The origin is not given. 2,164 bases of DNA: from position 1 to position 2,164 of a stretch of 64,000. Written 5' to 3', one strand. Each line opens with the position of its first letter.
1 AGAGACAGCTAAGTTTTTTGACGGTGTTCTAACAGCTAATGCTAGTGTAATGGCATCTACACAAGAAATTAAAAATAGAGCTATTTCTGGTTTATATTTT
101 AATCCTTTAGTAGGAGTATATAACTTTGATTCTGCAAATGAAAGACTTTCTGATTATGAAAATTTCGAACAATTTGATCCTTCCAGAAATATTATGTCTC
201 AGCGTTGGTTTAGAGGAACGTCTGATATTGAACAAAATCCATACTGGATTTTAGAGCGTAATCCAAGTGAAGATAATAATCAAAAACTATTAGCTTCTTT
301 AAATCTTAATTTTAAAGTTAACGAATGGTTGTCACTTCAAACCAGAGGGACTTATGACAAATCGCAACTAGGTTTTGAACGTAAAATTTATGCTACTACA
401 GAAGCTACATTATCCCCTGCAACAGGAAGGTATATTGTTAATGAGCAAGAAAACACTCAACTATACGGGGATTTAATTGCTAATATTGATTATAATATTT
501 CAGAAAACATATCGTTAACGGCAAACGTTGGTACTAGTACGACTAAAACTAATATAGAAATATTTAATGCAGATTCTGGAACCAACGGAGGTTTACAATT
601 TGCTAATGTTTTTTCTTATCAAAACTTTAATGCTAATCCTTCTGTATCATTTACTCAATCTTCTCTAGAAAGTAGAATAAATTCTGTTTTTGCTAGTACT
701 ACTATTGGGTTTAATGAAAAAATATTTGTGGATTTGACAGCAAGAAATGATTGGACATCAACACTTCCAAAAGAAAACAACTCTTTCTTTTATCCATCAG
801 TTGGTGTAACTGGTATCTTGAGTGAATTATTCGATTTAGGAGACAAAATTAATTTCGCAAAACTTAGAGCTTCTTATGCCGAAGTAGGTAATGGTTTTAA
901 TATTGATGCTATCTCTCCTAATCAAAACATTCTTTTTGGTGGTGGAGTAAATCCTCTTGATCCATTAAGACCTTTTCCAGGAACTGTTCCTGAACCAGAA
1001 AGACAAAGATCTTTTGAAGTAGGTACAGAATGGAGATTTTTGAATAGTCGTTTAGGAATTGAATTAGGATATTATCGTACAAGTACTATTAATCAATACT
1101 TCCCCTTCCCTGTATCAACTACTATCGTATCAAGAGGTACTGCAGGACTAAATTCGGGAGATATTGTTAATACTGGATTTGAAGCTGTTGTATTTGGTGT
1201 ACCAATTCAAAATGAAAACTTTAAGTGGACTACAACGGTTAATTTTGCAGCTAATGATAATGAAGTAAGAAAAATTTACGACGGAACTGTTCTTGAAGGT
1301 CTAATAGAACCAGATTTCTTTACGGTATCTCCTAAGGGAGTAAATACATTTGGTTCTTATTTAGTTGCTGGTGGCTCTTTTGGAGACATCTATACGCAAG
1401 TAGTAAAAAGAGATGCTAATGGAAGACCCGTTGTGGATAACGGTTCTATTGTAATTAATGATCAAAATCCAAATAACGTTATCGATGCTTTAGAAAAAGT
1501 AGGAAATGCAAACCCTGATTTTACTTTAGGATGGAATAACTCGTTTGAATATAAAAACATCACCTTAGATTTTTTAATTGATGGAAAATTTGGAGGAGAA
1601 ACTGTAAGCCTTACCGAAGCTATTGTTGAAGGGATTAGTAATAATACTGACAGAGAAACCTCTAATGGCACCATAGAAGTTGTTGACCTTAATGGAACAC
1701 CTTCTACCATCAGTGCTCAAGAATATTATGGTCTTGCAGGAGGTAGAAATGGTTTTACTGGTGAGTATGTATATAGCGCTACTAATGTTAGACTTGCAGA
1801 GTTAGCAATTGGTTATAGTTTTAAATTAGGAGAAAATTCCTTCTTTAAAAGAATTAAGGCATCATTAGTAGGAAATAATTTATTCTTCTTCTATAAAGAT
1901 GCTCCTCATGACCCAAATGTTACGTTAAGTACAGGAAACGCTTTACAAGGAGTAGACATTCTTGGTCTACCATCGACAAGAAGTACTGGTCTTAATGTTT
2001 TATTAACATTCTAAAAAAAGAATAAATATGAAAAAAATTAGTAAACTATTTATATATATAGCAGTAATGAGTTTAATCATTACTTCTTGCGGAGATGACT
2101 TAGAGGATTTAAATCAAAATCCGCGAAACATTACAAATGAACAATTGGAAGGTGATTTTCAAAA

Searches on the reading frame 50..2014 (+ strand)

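Call 97: search_protein_families(library=pfam, proteins=[window:50-2014:+], max_evalue=0.00001)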
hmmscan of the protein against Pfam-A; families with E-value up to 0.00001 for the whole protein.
window:50-2014:+ (654 aa): 1 family
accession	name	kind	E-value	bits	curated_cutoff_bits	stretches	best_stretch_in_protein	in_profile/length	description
PF00593.30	TonB_dep_Rec_b-barrel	-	1.1e-17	65.5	27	1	37-506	22-429/436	TonB dependent receptor-like, beta-barrel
